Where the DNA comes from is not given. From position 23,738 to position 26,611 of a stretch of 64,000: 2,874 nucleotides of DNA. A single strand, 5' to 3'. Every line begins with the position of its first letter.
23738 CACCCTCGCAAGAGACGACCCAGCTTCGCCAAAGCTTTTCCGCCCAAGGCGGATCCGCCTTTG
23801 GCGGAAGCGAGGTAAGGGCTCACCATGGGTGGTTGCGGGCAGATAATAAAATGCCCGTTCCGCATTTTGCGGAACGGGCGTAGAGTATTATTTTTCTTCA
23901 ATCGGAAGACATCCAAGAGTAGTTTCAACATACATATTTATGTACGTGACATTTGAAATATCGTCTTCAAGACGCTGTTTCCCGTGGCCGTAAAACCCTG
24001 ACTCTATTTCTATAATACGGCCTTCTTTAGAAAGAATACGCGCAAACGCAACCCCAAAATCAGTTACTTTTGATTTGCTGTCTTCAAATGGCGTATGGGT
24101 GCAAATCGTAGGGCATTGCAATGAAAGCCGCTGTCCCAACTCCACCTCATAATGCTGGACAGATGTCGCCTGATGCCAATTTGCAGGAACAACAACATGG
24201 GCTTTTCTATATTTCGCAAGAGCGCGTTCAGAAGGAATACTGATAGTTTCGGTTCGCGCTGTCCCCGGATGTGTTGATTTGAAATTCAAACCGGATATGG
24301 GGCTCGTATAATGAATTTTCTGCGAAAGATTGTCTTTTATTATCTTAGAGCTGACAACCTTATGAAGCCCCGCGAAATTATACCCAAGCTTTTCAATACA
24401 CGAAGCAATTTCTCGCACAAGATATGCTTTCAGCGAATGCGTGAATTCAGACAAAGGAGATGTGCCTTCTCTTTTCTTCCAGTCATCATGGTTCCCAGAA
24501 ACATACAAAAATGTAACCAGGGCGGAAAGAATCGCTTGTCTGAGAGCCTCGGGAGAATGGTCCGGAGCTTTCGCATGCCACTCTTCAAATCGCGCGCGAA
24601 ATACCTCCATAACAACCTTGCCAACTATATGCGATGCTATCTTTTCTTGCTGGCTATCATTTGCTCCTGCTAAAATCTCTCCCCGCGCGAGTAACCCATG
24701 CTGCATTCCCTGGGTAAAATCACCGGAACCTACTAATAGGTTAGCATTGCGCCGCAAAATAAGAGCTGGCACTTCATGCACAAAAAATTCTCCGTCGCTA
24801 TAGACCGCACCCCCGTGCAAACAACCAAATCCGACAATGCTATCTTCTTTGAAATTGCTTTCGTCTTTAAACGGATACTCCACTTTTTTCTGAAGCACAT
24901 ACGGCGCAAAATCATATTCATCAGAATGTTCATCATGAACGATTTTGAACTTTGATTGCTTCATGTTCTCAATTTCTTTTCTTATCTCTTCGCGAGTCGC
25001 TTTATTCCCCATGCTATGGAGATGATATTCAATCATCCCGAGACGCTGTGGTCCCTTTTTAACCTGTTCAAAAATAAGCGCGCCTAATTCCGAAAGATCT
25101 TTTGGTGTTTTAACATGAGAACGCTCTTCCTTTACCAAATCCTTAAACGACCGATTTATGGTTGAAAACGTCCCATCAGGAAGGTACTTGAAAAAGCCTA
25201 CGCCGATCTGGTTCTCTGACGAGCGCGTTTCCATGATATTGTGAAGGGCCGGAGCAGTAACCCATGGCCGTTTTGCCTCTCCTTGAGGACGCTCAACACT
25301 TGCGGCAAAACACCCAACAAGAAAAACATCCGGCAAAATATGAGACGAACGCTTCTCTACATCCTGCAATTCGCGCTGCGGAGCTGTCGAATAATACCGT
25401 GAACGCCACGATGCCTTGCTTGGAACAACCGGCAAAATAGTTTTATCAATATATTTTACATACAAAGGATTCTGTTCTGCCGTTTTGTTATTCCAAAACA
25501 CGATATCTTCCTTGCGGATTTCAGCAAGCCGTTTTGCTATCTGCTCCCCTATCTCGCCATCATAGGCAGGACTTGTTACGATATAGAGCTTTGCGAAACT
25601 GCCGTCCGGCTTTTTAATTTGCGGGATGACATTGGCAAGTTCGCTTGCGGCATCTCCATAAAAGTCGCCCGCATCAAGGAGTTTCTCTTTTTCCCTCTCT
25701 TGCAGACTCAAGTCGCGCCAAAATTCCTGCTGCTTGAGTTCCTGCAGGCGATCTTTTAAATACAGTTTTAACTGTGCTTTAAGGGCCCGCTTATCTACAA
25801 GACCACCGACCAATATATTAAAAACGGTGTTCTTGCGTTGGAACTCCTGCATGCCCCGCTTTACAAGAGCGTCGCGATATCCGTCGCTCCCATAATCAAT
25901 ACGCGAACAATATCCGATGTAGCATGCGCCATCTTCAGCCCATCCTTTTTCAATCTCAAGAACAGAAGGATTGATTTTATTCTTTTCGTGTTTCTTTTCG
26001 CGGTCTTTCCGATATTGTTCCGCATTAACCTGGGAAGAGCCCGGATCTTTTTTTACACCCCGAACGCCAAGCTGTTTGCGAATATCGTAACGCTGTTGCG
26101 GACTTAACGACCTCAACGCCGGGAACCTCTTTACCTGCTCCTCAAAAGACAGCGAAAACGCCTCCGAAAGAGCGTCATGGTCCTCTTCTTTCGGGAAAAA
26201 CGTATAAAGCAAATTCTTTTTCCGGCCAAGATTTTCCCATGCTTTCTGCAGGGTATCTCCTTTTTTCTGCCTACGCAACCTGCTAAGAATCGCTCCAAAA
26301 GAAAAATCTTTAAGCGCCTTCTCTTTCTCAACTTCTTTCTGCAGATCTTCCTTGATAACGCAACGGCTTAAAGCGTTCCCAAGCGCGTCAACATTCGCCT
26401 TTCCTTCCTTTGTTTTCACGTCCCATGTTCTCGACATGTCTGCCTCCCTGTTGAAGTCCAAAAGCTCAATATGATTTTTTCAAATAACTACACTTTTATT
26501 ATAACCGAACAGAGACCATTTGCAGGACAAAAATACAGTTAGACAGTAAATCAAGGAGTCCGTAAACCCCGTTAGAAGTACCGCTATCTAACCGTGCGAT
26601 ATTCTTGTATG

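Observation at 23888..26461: Orphan 857-aa protein with a degenerate Mre11/SbcD-like metallophosphoesterase core and ~500 aa of unrecognisable N-terminal sequence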

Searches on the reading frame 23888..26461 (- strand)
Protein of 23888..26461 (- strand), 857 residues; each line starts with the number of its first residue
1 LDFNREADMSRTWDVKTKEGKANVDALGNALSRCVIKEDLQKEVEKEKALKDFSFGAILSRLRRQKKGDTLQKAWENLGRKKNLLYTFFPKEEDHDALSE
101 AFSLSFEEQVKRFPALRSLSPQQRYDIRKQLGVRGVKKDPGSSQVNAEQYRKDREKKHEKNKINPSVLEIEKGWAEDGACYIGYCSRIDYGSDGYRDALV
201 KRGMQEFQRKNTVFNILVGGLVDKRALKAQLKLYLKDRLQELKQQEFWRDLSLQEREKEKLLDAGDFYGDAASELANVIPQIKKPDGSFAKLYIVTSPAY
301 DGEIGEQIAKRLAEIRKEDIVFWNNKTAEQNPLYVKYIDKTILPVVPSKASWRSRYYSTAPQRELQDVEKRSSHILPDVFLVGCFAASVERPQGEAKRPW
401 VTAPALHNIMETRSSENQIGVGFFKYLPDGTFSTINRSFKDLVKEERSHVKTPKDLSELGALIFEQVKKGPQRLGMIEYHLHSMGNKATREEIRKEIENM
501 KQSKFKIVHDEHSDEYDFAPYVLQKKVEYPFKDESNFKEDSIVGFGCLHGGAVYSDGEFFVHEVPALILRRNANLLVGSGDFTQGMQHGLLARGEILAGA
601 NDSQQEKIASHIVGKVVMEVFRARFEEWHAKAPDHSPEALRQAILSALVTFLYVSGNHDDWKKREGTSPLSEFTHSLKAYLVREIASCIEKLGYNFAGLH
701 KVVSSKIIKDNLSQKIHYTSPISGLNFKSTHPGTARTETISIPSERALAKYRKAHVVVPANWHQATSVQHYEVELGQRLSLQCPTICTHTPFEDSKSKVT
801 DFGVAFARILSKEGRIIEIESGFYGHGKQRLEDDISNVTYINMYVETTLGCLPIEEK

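Call 3: search_protein_families(library=pfam, proteins=[window:23888-26461:-], max_evalue=10)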
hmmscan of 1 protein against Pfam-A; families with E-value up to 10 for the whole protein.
window:23888-26461:- (857 aa): 1 family
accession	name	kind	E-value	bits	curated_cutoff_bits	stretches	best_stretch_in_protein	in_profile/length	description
PF19298.5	KshA_C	-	0.15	12.6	23.3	1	300-336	155-191/207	3-Ketosteroid 9alpha-hydroxylase C-terminal domain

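Call 4: search_protein_families(library=ncbifam, proteins=[window:23888-26461:-], max_evalue=10)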
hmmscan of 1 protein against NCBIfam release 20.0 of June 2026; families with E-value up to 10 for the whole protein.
window:23888-26461:- (857 aa): 3 families
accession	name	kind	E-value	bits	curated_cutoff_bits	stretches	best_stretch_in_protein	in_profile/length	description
NF002797.0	PRK02936.1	equivalog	0.016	13.9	496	1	294-379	62-149/385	acetylornithine transaminase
NF009204.0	PRK12552.1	equivalog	0.073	12.5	263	1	776-843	132-199/225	ATP-dependent Clp protease proteolytic subunit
NF004780.0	PRK06126.1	subfamily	0.15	10.3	445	1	487-544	393-450/552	hypothetical protein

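Call 5: search_solved_structures(query=window:23888-26461:-, max_evalue=10)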
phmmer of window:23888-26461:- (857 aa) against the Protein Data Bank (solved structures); distinct sequences matched with E-value up to 10: 1.
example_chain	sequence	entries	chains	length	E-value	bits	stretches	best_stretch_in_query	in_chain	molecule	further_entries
7y9a_A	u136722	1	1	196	1.5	10.4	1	705-816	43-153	Down Syndrome Cell Adhesion Molecules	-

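Call 6: find_homologous_proteins(query=window:23888-26461:-, max_evalue=0.001)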
Query window:23888-26461:- (857 aa): 27 proteins with E <= 0.001 among 8000 candidates.
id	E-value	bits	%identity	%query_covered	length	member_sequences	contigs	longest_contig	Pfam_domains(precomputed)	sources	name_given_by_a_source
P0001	0.0e+0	1940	100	99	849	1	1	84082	-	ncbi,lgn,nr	ncbi:MAG: hypothetical protein Q8O83_03630 [bacterium]|nr:hypothetical protein [bacterium]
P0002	7.0e-214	731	49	82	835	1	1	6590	-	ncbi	-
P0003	1.1e-211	724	49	81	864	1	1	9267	-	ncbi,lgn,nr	ncbi:hypothetical protein L0Y46_03745 [bacterium]|nr:hypothetical protein [bacterium]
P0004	8.2e-158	546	41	79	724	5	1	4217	-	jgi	-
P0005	9.2e-153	529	41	78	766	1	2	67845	-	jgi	-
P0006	2.6e-122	428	39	75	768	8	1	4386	-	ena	-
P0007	8.6e-114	400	36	79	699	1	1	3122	-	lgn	-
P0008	1.1e-109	386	37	77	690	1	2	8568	-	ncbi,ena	ncbi:MAG: hypothetical protein AAB784_03770 [Patescibacteria group bacterium]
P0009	2.8e-107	378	34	80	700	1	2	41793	-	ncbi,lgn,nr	ncbi:MAG: hypothetical protein HYV52_01825 [Parcubacteria group bacterium]|nr:hypothetical protein [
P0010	8.9e-106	373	34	79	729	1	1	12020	-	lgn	-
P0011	9.6e-102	360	35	75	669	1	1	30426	-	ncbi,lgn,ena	-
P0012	1.4e-100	356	35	77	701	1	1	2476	-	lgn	-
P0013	2.1e-100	356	34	80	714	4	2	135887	-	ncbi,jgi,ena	-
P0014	4.4e-98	348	33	79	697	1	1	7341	-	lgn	-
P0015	6.2e-98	347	33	79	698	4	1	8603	-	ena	-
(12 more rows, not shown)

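Call 10: search_solved_structures(query=A1, max_evalue=10, show_alignments=3)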
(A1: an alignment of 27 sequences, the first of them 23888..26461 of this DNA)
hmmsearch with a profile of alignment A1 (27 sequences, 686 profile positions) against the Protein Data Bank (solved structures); distinct sequences matched with E-value up to 10: 4.
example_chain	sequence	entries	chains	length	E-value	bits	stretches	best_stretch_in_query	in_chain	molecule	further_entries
7ueb_E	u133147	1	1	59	0.011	17.2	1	295-335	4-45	PscE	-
2rvc_A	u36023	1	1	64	0.2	12.9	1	292-337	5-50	Interferon-inducible and double-stranded-dependent eIF-2kinase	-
4kmf_A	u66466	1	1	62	0.21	12.9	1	292-337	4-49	Interferon-inducible and double-stranded-dependent eIF-2kinase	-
4kp3_C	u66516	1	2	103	0.43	11.9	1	271-333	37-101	RILP-like protein 2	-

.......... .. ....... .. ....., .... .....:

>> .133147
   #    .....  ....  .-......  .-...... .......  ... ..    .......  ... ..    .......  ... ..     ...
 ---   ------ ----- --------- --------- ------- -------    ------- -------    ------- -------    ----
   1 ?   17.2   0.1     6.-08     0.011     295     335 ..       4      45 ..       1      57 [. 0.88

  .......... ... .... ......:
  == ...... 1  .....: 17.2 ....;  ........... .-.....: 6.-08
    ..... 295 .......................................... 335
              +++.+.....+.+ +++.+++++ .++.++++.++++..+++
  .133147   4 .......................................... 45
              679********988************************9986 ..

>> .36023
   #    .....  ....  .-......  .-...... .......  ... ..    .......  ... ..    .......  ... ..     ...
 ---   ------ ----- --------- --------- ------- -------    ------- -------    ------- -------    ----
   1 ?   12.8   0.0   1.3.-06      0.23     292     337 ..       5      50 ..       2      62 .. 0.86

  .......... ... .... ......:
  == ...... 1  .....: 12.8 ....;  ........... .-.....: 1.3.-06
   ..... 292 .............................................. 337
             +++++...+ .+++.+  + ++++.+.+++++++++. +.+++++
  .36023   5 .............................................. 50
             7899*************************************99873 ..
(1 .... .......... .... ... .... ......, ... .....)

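Call 17: search_protein_representatives(protein=window:23888-26461:-)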
Query: 857 residues. Proteins with E-value up to 0.001 (for the whole library): 171; up to 1e-10: 148; up to 1e-30: 117. The best 150 are listed.
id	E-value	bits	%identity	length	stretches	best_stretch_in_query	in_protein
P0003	3.6e-212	723.7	50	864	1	162-854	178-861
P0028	3.4e-155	535.2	41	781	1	158-826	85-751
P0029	6.4e-118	411.9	40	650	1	181-825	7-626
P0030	7.3e-112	391.9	39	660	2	253-837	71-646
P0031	1.2e-111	391.1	37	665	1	180-832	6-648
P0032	8.4e-111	388.4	37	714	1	182-834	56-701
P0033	9.3e-111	388.2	36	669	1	182-835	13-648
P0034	1.7e-110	387.4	37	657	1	179-835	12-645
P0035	1.1e-109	384.7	37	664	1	176-827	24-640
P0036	2.0e-108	380.5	39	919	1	163-826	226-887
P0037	1.9e-107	377.3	37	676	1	180-832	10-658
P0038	2.3e-105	370.4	38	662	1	179-827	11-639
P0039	5.7e-103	362.5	35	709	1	180-850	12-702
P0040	1.2e-102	361.4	34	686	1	181-834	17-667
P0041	5.0e-102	359.4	35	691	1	180-835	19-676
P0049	1.5e-96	341.2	37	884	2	271-826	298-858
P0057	2.0e-92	327.6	34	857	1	163-837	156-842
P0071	3.7e-88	313.5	34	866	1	133-840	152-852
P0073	1.3e-86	308.3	34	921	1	158-839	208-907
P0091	1.5e-77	278.3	35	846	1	270-834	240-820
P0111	1.1e-64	235.8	31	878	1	163-824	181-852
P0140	1.2e-31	126.5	27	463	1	10-477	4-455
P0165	5.3e-14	68.2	39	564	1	10-159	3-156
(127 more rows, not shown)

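Call 18: find_encoding_contigs(protein=P0013, flank=8000, max_places=2)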
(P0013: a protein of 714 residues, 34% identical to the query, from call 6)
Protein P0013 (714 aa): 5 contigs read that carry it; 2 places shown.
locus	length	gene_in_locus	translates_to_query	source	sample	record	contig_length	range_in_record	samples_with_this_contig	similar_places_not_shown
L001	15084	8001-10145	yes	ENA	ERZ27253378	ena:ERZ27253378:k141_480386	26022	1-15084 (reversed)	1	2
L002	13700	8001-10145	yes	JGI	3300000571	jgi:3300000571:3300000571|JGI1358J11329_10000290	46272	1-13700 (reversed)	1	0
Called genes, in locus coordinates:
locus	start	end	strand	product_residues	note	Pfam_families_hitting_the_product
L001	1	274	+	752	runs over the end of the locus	PF10593:Z1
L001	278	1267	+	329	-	PF14390:DUF4420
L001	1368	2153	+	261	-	PF13020:NOV_C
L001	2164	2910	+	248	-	PF12705:PDDEXK_1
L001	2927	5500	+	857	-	-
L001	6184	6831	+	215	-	-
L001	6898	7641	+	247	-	PF01936:NYN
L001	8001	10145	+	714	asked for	-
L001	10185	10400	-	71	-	PF12728:HTH_17, PF00376:MerR, PF13411:MerR_1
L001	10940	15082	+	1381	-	?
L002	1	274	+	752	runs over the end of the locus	PF10593:Z1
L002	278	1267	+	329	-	PF14390:DUF4420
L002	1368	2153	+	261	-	PF13020:NOV_C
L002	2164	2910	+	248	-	PF12705:PDDEXK_1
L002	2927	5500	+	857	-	-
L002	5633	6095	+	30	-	-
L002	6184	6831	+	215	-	-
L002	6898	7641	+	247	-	PF01936:NYN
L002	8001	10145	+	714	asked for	-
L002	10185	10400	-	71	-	PF12728:HTH_17, PF00376:MerR, PF13411:MerR_1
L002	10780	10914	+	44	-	-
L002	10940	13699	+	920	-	?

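Call 19: find_encoding_contigs(protein=P0005, flank=8000, max_places=2)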
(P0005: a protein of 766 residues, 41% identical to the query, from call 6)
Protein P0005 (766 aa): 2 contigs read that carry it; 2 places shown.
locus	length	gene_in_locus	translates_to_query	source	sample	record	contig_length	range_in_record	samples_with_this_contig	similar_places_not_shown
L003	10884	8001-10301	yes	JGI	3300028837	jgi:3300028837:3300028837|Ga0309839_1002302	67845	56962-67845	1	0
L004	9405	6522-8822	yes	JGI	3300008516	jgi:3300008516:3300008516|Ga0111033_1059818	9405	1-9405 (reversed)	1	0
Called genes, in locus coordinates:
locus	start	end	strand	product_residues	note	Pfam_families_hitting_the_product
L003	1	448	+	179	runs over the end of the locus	PF00118:Cpn60_TCP1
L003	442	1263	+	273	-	PF00118:Cpn60_TCP1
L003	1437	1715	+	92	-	PF01541:GIY-YIG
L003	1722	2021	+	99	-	-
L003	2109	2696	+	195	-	PF20803:PaaX_M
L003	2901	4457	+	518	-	-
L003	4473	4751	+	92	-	-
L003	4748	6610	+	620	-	PF01807:Zn_ribbon_DnaG, PF08275:DNAG_N, PF01751:Toprim, PF13155:Toprim_2, PF13662:Toprim_4, PF10410:DnaB_bind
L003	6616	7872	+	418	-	PF03979:Sigma70_r1_1, PF00140:Sigma70_r1_2, PF04542:Sigma70_r2, PF04539:Sigma70_r3, PF04545:Sigma70_r4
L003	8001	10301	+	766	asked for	-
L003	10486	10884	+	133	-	?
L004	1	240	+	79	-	?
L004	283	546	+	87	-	-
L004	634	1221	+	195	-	PF20803:PaaX_M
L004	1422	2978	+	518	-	-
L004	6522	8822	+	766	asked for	-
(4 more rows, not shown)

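Call 20: find_encoding_contigs(protein=P0009, flank=8000, max_places=2)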
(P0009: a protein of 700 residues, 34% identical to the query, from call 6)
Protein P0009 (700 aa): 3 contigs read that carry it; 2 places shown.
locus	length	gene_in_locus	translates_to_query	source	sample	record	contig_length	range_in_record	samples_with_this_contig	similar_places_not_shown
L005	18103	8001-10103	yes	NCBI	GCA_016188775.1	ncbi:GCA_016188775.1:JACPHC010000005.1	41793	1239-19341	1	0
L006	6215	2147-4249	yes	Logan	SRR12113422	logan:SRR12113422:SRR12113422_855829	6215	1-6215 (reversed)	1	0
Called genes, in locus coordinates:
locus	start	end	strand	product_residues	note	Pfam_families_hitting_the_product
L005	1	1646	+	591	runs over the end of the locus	PF00009:GTP_EFTU, PF01926:MMR_HSR1 (weak), PF22042:EF-G_D2 (weak), PF03144:GTP_EFTU_D2, PF00679:EFG_C, PF21018:BipA_C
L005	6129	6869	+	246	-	-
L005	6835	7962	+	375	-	PF01098:FTSW_RODA_SPOVE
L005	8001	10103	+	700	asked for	-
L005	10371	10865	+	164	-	PF00466:Ribosomal_L10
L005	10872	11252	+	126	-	PF16320:Ribosomal_L12_N, PF00542:Ribosomal_L12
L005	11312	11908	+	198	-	-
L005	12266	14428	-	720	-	PF01436:NHL (faint)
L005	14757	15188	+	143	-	PF02381:MraZ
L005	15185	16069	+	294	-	PF01795:Methyltransf_5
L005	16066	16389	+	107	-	-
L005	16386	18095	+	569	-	PF03717:PBP_dimer, PF00905:Transpeptidase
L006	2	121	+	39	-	?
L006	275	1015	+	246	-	-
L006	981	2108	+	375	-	PF01098:FTSW_RODA_SPOVE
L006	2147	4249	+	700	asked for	-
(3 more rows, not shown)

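Call 21: predict_structure(alignment_id=A1)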
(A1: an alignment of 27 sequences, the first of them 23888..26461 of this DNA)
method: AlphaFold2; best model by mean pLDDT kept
length: 857 residues; sequences in the alignment: 27
mean_pLDDT: 83.0   pTM: 0.77
mean pLDDT of the five models: 83.0, 82.7, 81.9, 79.3, 79.2
residues with pLDDT >= 90: 427; 70-90: 236; 50-70: 163; < 50: 31
segments of 3 or more residues with pLDDT < 50: 1-6, 735-740, 829-840, 855-857
pLDDT, mean of each block of 10 residues (from residue 1): 45 67 67 57 60 63 59 65 67 67 74 77 71 58 70 79 90 72 96 95 95 95 95 91 81 85 92 96 95 95 96 97 72 88 89 78 86 76 94 75 94 78 92 95 92 91 94 95 95 92 83 91 91 85 93 84 94 95 87 82 91 96 95 86 95 91 72 95 95 91 96 92 96 51 82 94 85 95 84 70 93 95 72 43 53 49
secondary structure, 60 per line:
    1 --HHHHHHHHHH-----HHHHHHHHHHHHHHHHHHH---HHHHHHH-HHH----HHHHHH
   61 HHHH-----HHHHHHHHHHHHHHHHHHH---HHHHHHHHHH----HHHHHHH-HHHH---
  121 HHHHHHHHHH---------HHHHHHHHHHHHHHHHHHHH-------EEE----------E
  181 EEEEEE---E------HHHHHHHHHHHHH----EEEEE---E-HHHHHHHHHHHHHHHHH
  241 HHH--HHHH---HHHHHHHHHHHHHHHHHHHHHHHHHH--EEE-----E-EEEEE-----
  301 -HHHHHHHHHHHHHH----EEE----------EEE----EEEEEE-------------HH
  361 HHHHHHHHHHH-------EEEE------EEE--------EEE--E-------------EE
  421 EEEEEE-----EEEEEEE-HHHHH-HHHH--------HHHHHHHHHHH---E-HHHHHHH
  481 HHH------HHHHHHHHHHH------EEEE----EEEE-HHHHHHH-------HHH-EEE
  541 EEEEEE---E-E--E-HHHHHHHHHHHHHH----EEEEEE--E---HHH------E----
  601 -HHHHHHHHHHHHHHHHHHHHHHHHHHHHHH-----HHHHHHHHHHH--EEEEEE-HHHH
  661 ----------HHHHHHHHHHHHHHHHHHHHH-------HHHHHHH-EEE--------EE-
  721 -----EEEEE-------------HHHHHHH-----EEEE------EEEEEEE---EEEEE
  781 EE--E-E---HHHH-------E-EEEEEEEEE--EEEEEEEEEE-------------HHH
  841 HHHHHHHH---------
elements in order (helices of 4 or more, strands of 3 or more residues): H3-12 H18-36 H40-46 H55-64 H70-88 H92-101 H106-112 H114-117 H121-130 H140-159 E167-169 E180-186 H197-209 E214-218 H224-243 H246-249 H253-278 E281-283 E291-295 H302-315 E320-322 E333-335 E340-345 H359-371 E379-382 E389-391 E400-402 E419-426 E432-438 H440-444 H446-449 H458-468 H474-483 H490-500 E507-510 E515-518 H520-526 E538-546 H557-570 E575-580 H602-631 H637-647 E650-655 H657-660 H671-691 H699-705 E707-709 E726-730 H744-750 E756-759 E766-772 E776-782 H791-794 E804-812 E815-824 H838-848
